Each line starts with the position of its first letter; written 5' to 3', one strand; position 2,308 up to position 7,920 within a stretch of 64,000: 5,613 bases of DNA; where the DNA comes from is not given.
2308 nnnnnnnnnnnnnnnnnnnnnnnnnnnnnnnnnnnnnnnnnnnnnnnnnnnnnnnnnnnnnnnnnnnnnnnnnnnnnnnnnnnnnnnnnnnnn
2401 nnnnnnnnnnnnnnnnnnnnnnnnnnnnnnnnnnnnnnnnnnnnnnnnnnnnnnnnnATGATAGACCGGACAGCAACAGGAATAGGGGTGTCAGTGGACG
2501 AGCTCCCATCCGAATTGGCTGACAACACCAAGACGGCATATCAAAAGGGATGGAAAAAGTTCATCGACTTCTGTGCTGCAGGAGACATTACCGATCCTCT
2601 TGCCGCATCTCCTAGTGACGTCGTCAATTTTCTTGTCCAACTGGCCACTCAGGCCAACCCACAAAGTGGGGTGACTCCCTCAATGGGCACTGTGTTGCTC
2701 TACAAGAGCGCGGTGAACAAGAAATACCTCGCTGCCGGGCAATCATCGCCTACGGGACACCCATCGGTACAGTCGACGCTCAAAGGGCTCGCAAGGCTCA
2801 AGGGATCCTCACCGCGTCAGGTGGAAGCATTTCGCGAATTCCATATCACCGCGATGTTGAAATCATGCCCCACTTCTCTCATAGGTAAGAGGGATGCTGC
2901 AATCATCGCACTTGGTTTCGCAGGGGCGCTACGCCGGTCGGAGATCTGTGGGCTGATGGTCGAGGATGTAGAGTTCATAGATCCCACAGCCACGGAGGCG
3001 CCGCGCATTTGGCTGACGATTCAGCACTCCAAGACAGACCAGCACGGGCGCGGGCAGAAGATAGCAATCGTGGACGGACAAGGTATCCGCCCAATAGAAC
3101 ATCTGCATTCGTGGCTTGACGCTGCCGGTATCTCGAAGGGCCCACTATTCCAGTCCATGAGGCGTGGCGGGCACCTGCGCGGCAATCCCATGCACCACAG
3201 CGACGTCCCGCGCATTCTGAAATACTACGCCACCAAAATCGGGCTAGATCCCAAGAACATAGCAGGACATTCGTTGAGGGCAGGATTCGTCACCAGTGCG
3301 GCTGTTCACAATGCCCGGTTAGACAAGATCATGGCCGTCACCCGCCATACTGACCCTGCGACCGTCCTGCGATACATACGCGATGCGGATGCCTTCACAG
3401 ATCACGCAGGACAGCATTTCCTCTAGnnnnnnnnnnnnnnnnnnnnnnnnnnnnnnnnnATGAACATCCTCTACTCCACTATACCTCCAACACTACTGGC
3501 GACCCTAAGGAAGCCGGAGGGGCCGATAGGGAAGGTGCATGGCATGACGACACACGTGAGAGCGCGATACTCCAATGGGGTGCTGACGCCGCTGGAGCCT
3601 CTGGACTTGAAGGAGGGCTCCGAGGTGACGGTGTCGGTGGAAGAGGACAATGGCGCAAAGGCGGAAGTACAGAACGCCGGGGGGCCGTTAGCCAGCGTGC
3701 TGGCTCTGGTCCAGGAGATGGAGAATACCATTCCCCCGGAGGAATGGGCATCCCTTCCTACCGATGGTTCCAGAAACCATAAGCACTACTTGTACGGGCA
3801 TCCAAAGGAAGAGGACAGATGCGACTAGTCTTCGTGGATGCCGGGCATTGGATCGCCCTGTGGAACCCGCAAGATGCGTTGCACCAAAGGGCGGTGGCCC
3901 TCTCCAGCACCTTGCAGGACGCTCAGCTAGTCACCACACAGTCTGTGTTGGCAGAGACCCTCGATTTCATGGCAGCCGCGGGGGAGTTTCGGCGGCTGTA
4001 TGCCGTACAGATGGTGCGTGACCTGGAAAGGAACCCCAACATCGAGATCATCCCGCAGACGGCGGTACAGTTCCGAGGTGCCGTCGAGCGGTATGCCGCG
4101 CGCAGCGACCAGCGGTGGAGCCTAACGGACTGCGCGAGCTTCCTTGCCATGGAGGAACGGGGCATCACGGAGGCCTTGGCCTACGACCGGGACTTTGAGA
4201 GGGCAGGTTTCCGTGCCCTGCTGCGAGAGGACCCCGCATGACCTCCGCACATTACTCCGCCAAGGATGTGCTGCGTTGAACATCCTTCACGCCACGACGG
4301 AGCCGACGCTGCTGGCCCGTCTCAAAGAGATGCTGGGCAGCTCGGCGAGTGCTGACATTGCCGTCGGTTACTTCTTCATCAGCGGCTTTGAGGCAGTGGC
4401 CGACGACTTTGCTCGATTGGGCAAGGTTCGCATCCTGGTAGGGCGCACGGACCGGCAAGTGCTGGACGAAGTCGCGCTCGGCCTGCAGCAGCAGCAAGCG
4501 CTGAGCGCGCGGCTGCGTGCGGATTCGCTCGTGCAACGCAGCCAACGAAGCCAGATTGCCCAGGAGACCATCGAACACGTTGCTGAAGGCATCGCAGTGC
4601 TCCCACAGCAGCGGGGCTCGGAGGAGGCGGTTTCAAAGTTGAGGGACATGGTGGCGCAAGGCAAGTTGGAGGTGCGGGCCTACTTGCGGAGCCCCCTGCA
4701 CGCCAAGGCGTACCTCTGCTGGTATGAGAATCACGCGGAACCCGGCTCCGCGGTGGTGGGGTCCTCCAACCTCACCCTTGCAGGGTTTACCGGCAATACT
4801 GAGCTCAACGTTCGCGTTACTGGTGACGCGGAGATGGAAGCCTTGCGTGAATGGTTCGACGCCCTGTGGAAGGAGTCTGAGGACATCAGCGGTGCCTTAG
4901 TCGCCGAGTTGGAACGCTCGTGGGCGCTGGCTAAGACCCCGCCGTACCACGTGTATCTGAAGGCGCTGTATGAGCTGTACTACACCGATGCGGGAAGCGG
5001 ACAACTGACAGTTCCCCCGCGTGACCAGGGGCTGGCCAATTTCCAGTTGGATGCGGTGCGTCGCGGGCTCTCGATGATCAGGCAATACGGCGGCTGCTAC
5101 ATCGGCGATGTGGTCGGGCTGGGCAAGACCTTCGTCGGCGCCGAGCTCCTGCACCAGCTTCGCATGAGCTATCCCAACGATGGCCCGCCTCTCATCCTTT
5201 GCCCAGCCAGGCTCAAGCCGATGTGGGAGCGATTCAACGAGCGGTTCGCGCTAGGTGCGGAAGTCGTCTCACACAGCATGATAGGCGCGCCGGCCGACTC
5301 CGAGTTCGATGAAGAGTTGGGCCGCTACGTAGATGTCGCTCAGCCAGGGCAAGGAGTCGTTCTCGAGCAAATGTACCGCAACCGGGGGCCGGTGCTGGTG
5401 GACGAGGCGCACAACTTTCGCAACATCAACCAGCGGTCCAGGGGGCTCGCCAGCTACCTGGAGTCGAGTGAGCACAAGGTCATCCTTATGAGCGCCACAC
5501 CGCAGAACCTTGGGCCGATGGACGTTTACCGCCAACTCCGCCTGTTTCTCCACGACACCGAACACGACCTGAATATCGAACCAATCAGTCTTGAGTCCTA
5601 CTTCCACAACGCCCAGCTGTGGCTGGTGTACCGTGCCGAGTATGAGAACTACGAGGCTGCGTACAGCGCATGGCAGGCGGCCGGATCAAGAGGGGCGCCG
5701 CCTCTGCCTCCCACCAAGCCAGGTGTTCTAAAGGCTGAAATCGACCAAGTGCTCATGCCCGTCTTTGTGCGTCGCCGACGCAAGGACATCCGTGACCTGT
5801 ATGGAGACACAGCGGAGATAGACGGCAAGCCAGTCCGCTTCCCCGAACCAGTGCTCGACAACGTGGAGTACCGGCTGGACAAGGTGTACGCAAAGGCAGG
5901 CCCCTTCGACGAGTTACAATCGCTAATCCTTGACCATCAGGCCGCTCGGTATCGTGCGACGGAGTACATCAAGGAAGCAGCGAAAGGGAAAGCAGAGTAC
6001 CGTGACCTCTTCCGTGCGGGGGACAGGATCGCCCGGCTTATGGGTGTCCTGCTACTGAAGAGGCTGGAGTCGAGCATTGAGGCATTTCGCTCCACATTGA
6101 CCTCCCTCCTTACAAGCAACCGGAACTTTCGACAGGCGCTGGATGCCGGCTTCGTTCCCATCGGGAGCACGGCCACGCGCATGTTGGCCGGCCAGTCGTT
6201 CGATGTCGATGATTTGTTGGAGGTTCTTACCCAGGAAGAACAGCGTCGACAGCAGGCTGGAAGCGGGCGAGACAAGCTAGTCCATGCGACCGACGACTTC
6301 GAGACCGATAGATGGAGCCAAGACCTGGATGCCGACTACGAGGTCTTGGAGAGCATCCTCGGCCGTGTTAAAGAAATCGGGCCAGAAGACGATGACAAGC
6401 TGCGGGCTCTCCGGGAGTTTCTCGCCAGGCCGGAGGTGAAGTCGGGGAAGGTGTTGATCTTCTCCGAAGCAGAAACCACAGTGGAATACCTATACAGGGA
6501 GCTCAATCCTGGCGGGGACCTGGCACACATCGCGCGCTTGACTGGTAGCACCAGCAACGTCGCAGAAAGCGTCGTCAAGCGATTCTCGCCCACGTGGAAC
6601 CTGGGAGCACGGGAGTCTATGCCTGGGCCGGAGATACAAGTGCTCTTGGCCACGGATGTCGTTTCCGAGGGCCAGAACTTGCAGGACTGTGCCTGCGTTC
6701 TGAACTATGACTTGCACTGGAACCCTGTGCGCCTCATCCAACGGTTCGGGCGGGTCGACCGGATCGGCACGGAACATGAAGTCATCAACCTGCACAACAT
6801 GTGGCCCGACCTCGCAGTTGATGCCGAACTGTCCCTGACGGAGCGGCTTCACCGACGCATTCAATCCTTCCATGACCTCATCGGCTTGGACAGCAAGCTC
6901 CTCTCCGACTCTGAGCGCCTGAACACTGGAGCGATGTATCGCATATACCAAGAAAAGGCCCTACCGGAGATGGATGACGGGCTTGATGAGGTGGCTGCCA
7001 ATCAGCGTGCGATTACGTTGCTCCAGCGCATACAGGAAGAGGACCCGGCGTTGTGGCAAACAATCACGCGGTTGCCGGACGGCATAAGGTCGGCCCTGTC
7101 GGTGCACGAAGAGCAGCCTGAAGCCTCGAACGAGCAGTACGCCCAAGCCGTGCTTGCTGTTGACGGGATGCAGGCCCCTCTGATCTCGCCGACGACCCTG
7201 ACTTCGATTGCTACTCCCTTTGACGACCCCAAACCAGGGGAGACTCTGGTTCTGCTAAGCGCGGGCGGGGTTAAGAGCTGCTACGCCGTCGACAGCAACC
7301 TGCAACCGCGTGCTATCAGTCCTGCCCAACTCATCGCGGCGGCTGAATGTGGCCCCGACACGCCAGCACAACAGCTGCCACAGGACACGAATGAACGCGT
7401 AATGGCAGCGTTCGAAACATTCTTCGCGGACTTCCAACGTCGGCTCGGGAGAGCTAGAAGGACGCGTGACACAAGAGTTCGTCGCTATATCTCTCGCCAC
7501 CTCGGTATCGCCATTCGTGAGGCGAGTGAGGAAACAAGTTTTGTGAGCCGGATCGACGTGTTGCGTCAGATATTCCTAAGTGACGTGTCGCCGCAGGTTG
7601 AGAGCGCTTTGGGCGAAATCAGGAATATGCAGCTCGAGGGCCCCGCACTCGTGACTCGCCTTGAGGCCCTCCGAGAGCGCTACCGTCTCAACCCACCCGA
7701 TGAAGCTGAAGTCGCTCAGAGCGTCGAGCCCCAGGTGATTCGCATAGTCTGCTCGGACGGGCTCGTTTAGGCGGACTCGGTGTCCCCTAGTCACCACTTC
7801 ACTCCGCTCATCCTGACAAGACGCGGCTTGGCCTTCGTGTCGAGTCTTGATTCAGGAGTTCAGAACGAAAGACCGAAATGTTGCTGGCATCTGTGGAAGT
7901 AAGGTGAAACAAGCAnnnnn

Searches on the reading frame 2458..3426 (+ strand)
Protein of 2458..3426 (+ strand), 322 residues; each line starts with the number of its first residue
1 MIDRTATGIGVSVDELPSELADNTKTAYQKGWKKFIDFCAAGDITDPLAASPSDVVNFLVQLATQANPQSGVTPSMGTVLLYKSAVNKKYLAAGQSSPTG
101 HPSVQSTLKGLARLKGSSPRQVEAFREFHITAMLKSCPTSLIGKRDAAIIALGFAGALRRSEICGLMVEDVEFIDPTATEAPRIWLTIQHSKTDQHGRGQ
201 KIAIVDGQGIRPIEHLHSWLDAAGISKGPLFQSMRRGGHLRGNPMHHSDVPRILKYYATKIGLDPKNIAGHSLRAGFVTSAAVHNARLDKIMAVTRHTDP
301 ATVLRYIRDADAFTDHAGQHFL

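Call 37: search_protein_families(library=pfam, proteins=[window:2458-3426:+], max_evalue=0.01)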
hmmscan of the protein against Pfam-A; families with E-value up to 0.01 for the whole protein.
window:2458-3426:+ (322 aa): 2 families
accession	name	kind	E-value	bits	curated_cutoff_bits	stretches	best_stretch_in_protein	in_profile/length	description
PF00589.27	Phage_integrase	-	5.7e-14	52.7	27.1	1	126-311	4-170/172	Phage integrase family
PF02899.23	Phage_int_SAM_1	-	0.0032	18.2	22.3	0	19-65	13-58/83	Phage integrase, N-terminal SAM-like domain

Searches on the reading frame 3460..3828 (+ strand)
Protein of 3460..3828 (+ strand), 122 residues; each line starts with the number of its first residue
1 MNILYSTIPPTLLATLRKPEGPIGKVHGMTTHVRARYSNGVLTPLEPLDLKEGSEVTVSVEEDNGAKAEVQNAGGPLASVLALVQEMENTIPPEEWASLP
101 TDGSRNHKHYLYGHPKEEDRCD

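Call 37: search_protein_families(library=pfam, proteins=[window:3460-3828:+], max_evalue=0.01)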
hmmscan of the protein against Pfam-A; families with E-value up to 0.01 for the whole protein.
window:3460-3828:+ (122 aa): 2 families
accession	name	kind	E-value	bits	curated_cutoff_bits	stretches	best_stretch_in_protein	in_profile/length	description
PF01954.22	AF2212-like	-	1.6e-11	44.9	21.6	1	29-62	1-34/59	AF2212-like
PF04014.23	MazE_antitoxin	-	0.0087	16.4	24.7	0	46-65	18-37/48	Antidote-toxin recognition MazE, bacterial antitoxin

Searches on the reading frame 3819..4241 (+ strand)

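Call 37: search_protein_families(library=pfam, proteins=[window:3819-4241:+], max_evalue=0.01)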
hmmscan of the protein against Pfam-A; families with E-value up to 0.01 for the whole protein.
window:3819-4241:+ (140 aa): 1 family
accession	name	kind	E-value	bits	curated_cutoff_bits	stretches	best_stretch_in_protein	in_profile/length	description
PF01850.27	PIN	-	4.7e-09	37.3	23.6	1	4-131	1-119/120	PIN domain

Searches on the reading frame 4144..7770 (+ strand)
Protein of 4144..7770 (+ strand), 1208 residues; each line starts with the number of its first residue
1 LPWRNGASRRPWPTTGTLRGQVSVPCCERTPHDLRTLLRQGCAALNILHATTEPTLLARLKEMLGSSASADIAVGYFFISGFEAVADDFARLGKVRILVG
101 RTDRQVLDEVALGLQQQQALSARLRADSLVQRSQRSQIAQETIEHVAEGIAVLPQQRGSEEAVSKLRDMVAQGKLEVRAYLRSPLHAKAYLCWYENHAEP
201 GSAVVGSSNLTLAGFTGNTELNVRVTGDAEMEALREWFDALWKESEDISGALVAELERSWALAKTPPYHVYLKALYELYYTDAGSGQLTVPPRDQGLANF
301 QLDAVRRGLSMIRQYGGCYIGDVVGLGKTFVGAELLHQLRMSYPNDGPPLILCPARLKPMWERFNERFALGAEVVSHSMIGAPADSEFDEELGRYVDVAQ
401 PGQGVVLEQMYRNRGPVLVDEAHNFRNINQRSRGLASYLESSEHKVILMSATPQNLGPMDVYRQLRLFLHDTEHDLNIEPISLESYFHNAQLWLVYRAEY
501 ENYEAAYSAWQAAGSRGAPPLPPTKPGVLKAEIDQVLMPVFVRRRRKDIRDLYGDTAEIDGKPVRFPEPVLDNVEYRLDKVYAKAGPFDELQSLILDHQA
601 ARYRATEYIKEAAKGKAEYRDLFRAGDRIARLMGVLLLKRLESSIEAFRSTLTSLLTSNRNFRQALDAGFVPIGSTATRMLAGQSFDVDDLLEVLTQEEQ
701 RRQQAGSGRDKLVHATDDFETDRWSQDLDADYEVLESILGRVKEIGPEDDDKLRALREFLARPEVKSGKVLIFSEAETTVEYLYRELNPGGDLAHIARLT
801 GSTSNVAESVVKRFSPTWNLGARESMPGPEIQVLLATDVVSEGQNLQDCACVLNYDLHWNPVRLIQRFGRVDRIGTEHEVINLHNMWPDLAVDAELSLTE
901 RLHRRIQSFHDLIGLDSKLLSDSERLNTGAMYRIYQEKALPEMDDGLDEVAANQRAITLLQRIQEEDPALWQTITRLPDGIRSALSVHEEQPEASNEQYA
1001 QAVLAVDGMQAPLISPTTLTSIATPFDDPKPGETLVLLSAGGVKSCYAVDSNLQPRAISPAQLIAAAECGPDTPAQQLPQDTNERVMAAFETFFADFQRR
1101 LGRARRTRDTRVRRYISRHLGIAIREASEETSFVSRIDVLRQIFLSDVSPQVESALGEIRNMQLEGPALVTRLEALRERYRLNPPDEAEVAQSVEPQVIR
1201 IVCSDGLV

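Call 37: search_protein_families(library=pfam, proteins=[window:4144-7770:+], max_evalue=0.01)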
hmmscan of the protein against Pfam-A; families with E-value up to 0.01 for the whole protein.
window:4144-7770:+ (1208 aa): 4 families
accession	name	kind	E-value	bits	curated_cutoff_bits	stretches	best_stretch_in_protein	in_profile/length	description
PF00271.37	Helicase_C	-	6.5e-16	59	23.5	1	752-875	2-110/110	Helicase conserved C-terminal domain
PF13091.12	PLDc_2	-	4.4e-11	43.2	27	1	65-242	6-132/132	PLD-like domain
PF09565.16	RE_NgoFVII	-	1.2e-05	25.2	23.8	1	173-243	80-150/162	NgoFVII restriction endonuclease N-terminal PLD domain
PF00176.29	SNF2-rel_dom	-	1.7e-05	24.5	24.9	1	313-465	14-174/290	SNF2-related domain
